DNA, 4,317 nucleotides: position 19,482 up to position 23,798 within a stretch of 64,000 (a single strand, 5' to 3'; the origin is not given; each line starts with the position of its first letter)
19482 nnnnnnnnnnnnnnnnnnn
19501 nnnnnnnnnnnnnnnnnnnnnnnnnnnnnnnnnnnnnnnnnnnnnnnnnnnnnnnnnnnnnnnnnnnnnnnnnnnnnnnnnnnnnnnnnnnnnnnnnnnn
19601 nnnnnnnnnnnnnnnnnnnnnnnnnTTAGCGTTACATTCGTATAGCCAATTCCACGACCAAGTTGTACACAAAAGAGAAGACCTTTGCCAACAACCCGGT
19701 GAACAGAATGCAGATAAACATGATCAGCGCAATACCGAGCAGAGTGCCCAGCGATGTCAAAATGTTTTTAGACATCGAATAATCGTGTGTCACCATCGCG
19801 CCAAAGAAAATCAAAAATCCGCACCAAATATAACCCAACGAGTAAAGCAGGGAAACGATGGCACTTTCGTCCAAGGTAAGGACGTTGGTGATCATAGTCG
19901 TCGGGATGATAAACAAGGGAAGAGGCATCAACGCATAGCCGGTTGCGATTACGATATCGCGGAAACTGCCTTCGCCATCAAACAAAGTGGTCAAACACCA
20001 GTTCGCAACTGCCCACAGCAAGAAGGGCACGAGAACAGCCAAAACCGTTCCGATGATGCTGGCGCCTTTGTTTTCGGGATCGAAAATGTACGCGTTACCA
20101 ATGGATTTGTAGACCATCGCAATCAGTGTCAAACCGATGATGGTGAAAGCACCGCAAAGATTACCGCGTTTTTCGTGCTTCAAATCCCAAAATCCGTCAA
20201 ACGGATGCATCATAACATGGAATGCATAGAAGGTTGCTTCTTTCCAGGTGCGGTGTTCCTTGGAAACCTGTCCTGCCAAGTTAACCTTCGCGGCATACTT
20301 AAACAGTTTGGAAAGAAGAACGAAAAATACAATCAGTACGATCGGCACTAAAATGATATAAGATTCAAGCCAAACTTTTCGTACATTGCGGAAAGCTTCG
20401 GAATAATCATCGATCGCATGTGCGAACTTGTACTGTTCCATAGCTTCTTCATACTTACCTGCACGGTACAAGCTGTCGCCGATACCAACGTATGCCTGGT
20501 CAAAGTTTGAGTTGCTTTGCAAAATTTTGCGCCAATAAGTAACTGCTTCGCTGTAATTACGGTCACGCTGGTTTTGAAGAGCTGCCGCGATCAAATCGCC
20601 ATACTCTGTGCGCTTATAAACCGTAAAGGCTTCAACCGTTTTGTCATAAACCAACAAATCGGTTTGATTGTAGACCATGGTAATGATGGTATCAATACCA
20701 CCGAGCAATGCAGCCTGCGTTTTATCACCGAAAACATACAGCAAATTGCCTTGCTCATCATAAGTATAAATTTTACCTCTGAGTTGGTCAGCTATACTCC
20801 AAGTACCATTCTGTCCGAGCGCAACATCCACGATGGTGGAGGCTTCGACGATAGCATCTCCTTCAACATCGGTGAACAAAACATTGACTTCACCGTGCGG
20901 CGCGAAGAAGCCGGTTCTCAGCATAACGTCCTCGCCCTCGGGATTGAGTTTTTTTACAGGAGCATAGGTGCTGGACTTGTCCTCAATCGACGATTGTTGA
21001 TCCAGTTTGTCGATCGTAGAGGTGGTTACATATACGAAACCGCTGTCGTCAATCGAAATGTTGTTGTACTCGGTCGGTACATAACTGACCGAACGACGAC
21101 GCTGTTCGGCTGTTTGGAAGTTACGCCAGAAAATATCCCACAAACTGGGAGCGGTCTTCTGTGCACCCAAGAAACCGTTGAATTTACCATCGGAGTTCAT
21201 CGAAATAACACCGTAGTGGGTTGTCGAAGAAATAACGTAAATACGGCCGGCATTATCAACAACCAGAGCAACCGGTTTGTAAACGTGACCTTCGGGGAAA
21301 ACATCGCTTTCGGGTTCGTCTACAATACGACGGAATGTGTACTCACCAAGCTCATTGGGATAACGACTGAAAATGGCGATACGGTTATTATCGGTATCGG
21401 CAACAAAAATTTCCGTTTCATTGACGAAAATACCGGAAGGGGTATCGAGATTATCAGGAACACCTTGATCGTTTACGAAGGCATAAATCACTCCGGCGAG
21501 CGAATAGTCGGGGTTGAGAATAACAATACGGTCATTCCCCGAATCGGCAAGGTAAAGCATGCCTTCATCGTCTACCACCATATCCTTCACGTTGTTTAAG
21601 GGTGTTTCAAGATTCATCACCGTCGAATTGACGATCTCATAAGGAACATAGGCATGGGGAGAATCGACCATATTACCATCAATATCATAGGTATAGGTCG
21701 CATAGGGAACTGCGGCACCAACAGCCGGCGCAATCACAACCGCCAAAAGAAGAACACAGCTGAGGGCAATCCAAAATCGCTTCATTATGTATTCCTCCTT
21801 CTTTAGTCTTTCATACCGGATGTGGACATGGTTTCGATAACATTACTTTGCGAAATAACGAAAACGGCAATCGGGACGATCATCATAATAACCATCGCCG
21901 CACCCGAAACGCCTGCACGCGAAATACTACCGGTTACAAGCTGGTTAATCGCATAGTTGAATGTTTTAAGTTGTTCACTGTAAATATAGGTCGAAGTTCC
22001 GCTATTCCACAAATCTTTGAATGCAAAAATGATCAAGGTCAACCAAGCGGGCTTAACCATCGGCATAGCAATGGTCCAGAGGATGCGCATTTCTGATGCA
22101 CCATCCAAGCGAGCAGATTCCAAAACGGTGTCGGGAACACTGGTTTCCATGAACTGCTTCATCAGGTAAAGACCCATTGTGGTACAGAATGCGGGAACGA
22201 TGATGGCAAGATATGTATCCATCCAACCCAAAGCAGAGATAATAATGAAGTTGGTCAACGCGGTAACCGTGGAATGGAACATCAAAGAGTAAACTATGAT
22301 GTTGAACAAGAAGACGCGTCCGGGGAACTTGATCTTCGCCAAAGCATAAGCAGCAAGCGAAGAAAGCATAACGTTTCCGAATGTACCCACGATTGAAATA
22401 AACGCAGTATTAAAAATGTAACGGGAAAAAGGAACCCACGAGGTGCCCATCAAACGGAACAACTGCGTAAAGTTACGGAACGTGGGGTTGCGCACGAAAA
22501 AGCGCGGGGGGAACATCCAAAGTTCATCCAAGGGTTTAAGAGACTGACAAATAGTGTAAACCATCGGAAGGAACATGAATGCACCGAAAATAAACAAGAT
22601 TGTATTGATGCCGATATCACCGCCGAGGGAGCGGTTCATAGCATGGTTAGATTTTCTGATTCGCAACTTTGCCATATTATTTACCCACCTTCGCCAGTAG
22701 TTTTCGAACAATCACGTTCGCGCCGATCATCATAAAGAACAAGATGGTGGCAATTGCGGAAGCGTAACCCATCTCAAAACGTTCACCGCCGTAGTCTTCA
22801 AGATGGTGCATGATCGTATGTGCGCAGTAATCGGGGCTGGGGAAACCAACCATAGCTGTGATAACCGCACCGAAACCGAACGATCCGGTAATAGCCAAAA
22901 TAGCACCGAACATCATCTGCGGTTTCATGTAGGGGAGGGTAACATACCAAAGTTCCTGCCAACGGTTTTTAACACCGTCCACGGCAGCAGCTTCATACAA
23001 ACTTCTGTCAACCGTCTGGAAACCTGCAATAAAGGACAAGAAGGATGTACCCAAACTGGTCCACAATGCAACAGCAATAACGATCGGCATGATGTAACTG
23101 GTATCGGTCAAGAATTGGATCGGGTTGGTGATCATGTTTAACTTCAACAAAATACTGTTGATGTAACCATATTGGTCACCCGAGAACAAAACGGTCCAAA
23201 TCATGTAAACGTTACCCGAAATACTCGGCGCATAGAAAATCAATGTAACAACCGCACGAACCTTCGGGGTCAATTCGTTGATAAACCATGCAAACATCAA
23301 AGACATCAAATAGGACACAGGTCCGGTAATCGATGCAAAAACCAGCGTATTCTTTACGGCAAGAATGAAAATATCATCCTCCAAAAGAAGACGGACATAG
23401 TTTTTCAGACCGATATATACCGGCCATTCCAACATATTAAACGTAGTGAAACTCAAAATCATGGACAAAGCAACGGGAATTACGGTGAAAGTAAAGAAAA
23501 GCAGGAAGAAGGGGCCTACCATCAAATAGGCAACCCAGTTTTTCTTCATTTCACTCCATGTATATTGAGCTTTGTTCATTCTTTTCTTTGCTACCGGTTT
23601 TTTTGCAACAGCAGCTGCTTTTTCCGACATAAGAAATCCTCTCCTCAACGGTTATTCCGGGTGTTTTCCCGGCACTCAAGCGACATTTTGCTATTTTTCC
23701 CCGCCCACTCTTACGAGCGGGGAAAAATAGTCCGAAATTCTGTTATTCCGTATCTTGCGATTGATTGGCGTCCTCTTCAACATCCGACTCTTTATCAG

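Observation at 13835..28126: Seven-gene operon with one giant SBP, two complete permease pairs, an NHL-TPR-Yip1 membrane protein and a 1211-aa secreted protein, but no ATPase or regulator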

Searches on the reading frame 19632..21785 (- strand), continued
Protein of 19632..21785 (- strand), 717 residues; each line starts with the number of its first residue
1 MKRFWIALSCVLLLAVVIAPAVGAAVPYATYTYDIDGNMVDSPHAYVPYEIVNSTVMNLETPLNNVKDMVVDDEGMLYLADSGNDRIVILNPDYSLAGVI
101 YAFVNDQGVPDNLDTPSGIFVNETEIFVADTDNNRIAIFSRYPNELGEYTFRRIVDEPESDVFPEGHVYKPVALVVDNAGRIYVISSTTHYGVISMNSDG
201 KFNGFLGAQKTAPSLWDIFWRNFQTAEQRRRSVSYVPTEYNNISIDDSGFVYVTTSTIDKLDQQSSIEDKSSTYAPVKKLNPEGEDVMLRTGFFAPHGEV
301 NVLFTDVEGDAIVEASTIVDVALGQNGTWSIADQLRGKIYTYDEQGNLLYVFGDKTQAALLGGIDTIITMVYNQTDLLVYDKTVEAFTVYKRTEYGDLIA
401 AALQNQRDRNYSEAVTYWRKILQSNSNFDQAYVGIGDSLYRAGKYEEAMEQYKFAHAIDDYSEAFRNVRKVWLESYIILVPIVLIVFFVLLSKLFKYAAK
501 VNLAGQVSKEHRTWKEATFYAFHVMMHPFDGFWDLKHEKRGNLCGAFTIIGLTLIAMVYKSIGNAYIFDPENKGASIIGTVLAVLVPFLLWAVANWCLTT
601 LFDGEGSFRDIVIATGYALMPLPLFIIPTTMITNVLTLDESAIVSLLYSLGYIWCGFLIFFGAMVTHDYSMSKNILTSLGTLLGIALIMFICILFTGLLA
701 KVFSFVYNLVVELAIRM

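Call 71: predict_structure(alignment_id=A2)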
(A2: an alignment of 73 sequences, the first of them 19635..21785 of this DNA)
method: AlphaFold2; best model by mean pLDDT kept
length: 717 residues; sequences in the alignment: 73
mean_pLDDT: 84.5   pTM: 0.68
mean pLDDT of the five models: 84.5, 82.2, 81.9, 79.2, 75.1
residues with pLDDT >= 90: 275; 70-90: 362; 50-70: 66; < 50: 14
segments of 3 or more residues with pLDDT < 50: 211-213, 303-309
pLDDT, mean of each block of 10 residues (from residue 1): 83 75 64 75 87 90 93 93 95 93 90 94 94 94 87 89 77 91 83 86 76 58 67 59 90 82 77 83 82 64 48 74 90 85 86 70 80 93 88 91 88 88 82 86 89 85 90 85 89 87 75 85 91 88 92 94 84 78 92 89 81 94 93 88 91 94 90 90 91 84 90 85
secondary structure, 60 per line:
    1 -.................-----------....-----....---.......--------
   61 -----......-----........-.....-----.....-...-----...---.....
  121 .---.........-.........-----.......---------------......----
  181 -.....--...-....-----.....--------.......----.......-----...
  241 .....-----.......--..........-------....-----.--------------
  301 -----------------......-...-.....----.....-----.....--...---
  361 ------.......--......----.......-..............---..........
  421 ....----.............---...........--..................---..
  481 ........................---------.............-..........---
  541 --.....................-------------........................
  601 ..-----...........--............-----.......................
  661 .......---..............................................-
elements in order (helices of 4 or more, strands of 3 or more residues): H2-18 E30-33 E39-42 E46-52 E66-71 E77-81 E86-90 E96-100 E102-104 E110-112 E116-121 E125-130 E135-143 E149-155 E171-176 E182-186 E193-196 E202-206 H215-221 H226-232 E238-245 E251-257 H260-269 E277-280 E318-323 E329-333 E338-342 E348-352 E367-373 E376-381 E386-392 H394-407 H411-424 H429-441 H445-455 H458-475 H479-504 H514-526 H528-537 H543-563 H577-602 H608-618 H621-632 H638-667 H671-716
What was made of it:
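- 19632..21785 (-): Membrane protein, 717 aa. Order of parts: signal peptide; six-bladed NHL beta-propeller (aa 30-392); TPR-like helices (394-475); one TM helix; amphipathic helices; five-TM Yip1 domain (543-716) carrying many invariant polar residues. Call 71: AF2 pLDDT 84.5.
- On Yip1 family (PF04893): Call 71: five long helices at 543-716.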

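Call 73: fold_search(model_id=the predicted structure, library=pdb)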
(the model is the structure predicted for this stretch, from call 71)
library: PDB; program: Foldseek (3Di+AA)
matches with E <= 10: 1271; with E <= 0.001: 174
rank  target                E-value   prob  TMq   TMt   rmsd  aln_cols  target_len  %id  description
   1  8j72_B                2.8e-14  1.00  0.32  0.77   5.0       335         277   20  Crystal structure of mammalian Trim71 in complex with lncRNA Trincr1 (released 2024-03-06)
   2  8j72_A                1.1e-13  1.00  0.31  0.75   5.9       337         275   20  Crystal structure of mammalian Trim71 in complex with lncRNA Trincr1 (released 2024-03-06)
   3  6fpt_B                2.8e-13  1.00  0.32  0.57  10.0       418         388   16  Crystal structure of Danio rerio Lin41 filamin-NHL domains (released 2018-05-09)
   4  6fq3_A                4.7e-13  1.00  0.33  0.58  10.5       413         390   16  Crystal structure of Danio rerio Lin41 filamin-NHL domains in complex with lin-29A 5'UTR 13mer RNA (released 2018-05-09)
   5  9jur                  2.0e-12  1.00  0.31  0.74   6.1       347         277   18  Crystal Structure of NHL domain of human E3 ubiquitin-protein ligase TRIM71 (released 2025-04-30)
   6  6d69                  2.2e-12  1.00  0.32  0.75   4.6       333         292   17  Crystal Structure of the NHL Repeat Region of D. melanogaster Thin (released 2019-04-24)
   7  6xg7                  3.7e-12  1.00  0.33  0.77   5.0       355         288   17  1.3 A Resolution Structure of the of the NHL Repeat Region of D. melanogaster Thin (released 2020-12-16)
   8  7qrx_A                3.7e-12  1.00  0.31  0.74   5.8       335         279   19  Crystal structure of NHL domain of TRIM71 (released 2022-05-04)
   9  6fpt_A                5.8e-12  1.00  0.32  0.56  10.2       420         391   17  Crystal structure of Danio rerio Lin41 filamin-NHL domains (released 2018-05-09)
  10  7b96_A                2.4e-11  1.00  0.30  0.73   5.6       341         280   19  NHL domain of human TRIM2 (released 2022-01-12)
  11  7qrv_D                4.1e-11  1.00  0.32  0.77   5.8       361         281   17  Crystal structure of NHL domain of TRIM2 (full C-terminal) (released 2022-05-04)
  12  7qrv_B                4.6e-11  1.00  0.31  0.76   5.6       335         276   18  Crystal structure of NHL domain of TRIM2 (full C-terminal) (released 2022-05-04)
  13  4zlr_B                5.9e-11  1.00  0.29  0.69   6.0       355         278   15  Structure of the Brat-NHL domain bound to consensus RNA motif (released 2015-11-11)
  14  7qrv_A                6.5e-11  1.00  0.33  0.78   5.6       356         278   18  Crystal structure of NHL domain of TRIM2 (full C-terminal) (released 2022-05-04)
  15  7b2r_A                7.2e-11  1.00  0.32  0.77   6.0       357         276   18  Crystal structure of NHL domain of TRIM2 (released 2021-01-13)
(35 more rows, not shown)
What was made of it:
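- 19632..21785 (-): Call 73: TRIM71/TRIM2 NHL, E 2.8e-14, TM-score 0.77.
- On NHL-repeat six-bladed beta-propeller: Call 73: TRIM71, TRIM2 and Pizza6 propellers, E down to 2.8e-14, TM-score 0.73-0.78.
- NHL propeller and Yip1 topology: calls 71, 73.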

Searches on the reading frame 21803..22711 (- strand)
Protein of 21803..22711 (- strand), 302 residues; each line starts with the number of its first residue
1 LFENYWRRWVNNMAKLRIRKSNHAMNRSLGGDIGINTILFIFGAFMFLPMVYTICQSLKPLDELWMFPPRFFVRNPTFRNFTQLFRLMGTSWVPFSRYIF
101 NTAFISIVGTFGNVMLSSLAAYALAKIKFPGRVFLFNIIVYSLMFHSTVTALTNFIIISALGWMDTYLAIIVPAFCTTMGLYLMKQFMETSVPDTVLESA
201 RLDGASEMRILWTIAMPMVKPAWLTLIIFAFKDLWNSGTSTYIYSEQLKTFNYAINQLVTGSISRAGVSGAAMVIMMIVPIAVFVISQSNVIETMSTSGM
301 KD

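Call 4: search_protein_families(library=pfam, proteins=[window:21803-22711:-], max_evalue=0.01)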
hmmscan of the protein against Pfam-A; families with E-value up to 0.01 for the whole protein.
window:21803-22711:- (302 aa): 1 family
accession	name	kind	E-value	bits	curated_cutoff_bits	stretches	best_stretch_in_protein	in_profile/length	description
PF00528.27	BPD_transp_1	-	5.2e-10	39.8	26.4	1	117-290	5-177/184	Binding-protein-dependent transport system inner membrane component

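Call 23: search_protein_families(library=ncbifam, proteins=[window:21803-22711:-], max_evalue=0.001)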
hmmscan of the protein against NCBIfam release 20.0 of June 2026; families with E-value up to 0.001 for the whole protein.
window:21803-22711:- (302 aa): 10 families
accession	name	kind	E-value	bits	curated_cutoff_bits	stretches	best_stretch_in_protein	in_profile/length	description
NF008210.0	PRK10973.1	equivalog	3.8e-22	79.3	297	1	35-294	12-275/281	sn-glycerol-3-phosphate ABC transporter permease UgpE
NF040932.1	ABC_arch_GlcU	equivalog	6.3e-17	62.1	340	1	38-292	8-261/272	glucose ABC transporter permease GlcU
NF008231.0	PRK10998.1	equivalog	3.2e-11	43.3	261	1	93-302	79-296/296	maltose ABC transporter permease MalG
NF007047.0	PRK09500.1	equivalog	5.2e-06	26.3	326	1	102-289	63-250/257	spermidine/putrescine ABC transporter permease PotC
TIGR02139.1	permease_CysT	equivalog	1e-05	25.3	246.1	1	102-295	55-261/265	sulfate ABC transporter permease subunit CysT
TIGR02141.1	modB_ABC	equivalog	1.3e-05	24.9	182.6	1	105-282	6-200/208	molybdate ABC transporter permease subunit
TIGR01581.1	Mo_ABC_porter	hypoth_equivalog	4e-05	23.2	210.3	1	106-232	30-169/225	ABC transporter permease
TIGR01097.1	PhnE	equivalog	6.6e-05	22.5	216.7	1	90-231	52-192/252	phosphonate ABC transporter, permease protein PhnE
NF006939.0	PRK09421.1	equivalog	0.00045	19.7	262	0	105-293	18-221/230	molybdate ABC transporter permease subunit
NF008208.0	PRK10971.1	equivalog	0.0009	18.8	415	0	106-232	67-206/277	sulfate/thiosulfate ABC transporter permease CysT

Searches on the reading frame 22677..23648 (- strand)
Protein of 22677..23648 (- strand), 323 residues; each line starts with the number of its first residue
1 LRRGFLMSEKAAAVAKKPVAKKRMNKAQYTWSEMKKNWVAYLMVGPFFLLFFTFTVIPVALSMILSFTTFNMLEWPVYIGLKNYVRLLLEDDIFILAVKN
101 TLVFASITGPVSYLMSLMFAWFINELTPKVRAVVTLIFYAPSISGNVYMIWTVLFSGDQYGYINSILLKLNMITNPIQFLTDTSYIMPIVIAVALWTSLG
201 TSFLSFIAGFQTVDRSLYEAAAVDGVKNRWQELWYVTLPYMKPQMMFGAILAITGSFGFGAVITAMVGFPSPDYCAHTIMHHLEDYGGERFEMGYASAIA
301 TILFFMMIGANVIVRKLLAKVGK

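Call 4: search_protein_families(library=pfam, proteins=[window:22677-23648:-], max_evalue=0.01)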
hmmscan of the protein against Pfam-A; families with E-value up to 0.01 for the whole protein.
window:22677-23648:- (323 aa): 1 family
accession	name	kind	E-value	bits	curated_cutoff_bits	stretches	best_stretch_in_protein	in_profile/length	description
PF00528.27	BPD_transp_1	-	8.9e-11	42.3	26.4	1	130-314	20-175/184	Binding-protein-dependent transport system inner membrane component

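Call 23: search_protein_families(library=ncbifam, proteins=[window:22677-23648:-], max_evalue=0.001)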
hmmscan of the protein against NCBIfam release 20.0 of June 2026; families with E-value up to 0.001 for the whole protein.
window:22677-23648:- (323 aa): 8 families
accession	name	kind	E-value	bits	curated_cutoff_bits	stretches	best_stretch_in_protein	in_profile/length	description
NF007852.0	PRK10561.1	equivalog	2.5e-16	60.4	335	1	34-314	8-284/295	sn-glycerol-3-phosphate ABC transporter permease UgpA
NF007044.0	PRK09497.1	equivalog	2.4e-13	50.2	348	1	41-268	13-230/285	spermidine/putrescine ABC transporter permease PotB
NF040931.1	ABC_arch_GlcT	equivalog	2.8e-13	50.1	360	1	49-314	6-265/278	glucose ABC transporter permease GlcT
NF007963.0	PRK10683.1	equivalog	2.3e-10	40.4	489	1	11-310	12-301/317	putrescine ABC transporter permease PotH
TIGR02140.1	permease_CysW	equivalog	7e-07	29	329.1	1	64-308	16-246/261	sulfate ABC transporter permease subunit CysW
TIGR01581.1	Mo_ABC_porter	hypoth_equivalog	2.5e-06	27.2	210.3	1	94-264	19-180/225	ABC transporter permease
TIGR00969.1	3a0106s02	subfamily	2.8e-06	27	240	1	63-308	29-260/272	sulfate ABC transporter permease subunit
NF006939.0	PRK09421.1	equivalog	5.9e-06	25.9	262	1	97-288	11-194/230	molybdate ABC transporter permease subunit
